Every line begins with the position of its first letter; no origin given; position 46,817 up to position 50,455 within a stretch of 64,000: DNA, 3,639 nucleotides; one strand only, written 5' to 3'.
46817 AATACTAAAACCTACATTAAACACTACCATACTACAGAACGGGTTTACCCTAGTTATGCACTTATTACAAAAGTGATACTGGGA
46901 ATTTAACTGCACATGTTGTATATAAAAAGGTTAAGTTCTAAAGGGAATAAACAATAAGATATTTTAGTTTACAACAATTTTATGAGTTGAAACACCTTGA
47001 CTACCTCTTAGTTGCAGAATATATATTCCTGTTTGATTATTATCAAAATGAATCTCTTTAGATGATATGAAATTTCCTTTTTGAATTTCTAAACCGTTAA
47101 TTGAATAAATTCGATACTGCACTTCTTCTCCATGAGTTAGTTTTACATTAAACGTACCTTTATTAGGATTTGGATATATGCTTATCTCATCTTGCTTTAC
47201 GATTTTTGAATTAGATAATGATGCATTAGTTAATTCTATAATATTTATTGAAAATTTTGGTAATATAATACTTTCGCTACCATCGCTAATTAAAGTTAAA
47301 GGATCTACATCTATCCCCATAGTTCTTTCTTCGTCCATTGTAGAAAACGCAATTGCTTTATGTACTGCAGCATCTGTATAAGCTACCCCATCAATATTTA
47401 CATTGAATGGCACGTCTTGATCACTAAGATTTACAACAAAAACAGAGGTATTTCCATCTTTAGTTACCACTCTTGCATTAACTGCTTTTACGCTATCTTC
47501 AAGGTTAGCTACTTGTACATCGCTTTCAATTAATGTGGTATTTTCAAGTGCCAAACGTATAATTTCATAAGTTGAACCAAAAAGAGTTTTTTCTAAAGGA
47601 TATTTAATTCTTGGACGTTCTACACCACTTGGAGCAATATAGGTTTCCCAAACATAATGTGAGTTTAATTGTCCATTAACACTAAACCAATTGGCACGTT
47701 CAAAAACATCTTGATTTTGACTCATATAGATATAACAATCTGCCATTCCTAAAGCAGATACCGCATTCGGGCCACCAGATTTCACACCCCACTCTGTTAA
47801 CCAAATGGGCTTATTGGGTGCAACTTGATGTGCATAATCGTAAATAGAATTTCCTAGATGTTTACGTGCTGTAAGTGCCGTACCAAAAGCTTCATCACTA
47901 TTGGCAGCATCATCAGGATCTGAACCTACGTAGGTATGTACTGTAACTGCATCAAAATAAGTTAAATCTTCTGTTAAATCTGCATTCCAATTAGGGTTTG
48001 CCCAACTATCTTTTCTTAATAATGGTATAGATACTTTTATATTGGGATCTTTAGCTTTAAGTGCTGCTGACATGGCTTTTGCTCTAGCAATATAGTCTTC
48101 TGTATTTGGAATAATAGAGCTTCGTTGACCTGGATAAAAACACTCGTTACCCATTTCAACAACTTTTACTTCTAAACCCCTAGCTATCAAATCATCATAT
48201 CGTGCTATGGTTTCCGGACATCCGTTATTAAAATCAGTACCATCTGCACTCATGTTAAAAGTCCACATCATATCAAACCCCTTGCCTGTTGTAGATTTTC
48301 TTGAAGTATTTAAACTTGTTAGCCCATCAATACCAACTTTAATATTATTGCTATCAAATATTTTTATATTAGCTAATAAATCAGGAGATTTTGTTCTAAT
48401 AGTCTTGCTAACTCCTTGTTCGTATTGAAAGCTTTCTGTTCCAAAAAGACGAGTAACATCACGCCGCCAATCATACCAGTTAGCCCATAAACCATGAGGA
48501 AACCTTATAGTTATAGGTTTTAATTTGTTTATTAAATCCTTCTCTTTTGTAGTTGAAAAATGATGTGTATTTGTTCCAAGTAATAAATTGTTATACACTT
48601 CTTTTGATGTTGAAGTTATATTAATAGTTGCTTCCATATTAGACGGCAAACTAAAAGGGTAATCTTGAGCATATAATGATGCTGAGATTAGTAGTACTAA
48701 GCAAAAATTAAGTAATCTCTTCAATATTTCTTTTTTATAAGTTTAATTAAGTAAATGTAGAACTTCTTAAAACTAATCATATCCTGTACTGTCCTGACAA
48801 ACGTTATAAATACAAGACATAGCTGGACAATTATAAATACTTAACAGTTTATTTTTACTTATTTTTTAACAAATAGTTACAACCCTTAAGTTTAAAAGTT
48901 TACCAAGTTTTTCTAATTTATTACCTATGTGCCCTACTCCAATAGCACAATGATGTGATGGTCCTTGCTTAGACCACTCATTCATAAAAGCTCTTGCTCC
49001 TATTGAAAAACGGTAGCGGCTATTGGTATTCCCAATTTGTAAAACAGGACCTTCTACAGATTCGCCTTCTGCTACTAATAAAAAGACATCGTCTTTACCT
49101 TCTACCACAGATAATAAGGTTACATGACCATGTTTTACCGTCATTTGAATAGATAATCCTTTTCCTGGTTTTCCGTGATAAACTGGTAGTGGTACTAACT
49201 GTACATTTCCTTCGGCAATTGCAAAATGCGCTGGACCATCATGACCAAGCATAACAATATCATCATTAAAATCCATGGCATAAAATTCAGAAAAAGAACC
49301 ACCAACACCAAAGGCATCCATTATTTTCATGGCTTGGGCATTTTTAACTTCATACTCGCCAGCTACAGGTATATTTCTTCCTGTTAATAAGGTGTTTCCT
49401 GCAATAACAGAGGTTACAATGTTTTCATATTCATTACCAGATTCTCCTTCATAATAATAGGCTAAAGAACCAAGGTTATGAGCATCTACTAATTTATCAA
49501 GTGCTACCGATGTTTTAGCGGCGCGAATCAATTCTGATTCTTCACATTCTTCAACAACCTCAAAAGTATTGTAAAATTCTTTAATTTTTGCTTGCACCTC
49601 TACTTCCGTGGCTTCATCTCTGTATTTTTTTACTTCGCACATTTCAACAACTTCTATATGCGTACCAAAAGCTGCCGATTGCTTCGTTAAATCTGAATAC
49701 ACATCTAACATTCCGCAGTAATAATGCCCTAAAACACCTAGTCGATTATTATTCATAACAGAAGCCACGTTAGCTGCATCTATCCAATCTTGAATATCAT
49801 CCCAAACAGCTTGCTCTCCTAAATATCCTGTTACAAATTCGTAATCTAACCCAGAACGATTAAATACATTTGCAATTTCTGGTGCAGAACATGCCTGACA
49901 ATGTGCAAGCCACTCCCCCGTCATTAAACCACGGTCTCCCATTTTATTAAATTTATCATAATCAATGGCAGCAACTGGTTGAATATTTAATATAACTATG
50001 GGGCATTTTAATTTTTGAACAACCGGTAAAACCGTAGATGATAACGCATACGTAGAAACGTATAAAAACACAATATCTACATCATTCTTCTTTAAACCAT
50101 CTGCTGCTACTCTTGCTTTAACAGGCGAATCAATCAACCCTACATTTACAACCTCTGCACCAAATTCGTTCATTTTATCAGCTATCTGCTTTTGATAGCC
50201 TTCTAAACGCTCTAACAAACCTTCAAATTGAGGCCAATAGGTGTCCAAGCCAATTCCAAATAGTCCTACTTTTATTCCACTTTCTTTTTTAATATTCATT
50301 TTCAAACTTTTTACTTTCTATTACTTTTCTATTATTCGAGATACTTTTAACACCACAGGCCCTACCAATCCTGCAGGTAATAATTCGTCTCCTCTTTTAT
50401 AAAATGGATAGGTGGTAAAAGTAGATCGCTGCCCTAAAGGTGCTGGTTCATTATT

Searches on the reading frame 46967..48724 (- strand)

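Call 6: search_protein_families(library=pfam, proteins=[window:46967-48724:-])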
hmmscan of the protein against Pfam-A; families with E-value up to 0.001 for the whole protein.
window:46967-48724:- (586 aa): 2 families
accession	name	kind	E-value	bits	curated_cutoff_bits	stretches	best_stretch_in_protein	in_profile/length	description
PF18962.6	Por_Secre_tail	-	4.6e-11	43.3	27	1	516-585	1-75/75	Secretion system C-terminal sorting domain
PF11790.14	Glyco_hydro_cc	-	0.00034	20.7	21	0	228-349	104-210/237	Glycosyl hydrolase catalytic core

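Call 44: search_protein_families(library=ncbifam, proteins=[window:46967-48724:-], max_evalue=0.001)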
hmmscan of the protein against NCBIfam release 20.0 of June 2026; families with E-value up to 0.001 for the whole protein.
window:46967-48724:- (586 aa): 2 families
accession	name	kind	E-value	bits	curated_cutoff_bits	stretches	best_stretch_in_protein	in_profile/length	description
TIGR04183.1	Por_Secre_tail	domain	3.3e-12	46.2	23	1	516-586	1-72/72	T9SS type A sorting domain-containing protein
NF038113.1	T9SSA_dep_M36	equivalog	9e-10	37.3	885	1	499-586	778-869/869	T9SS-dependent M36 family metallopeptidase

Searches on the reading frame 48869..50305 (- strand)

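Call 6: search_protein_families(library=pfam, proteins=[window:48869-50305:-])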
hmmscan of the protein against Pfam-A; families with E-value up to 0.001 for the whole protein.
window:48869-50305:- (479 aa): 3 families
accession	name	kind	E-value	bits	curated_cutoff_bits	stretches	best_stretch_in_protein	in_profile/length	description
PF11762.14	Arabinose_Iso_C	-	2.4e-06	27.8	25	1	336-472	2-142/144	L-arabinose isomerase C-terminal domain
PF02952.23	Fucose_iso_C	-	6.4e-06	26.3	29.3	1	385-476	42-140/143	L-fucose isomerase, C-terminal domain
PF24856.1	AraA_central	-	0.00047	21.1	24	0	209-282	22-100/148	L-arabinose isomerase central domain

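Call 44: search_protein_families(library=ncbifam, proteins=[window:48869-50305:-], max_evalue=0.001)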
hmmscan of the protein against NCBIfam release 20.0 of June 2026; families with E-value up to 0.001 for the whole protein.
window:48869-50305:- (479 aa): 2 families
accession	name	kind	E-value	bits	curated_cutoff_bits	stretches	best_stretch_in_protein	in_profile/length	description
NF048012.1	SlpQosIsomSftI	equivalog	7.6e-16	57.9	700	1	144-476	114-441/443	sulfoquinovose isomerase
NF002795.0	PRK02929.1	equivalog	1.2e-13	50.7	622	1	38-478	31-475/499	L-arabinose isomerase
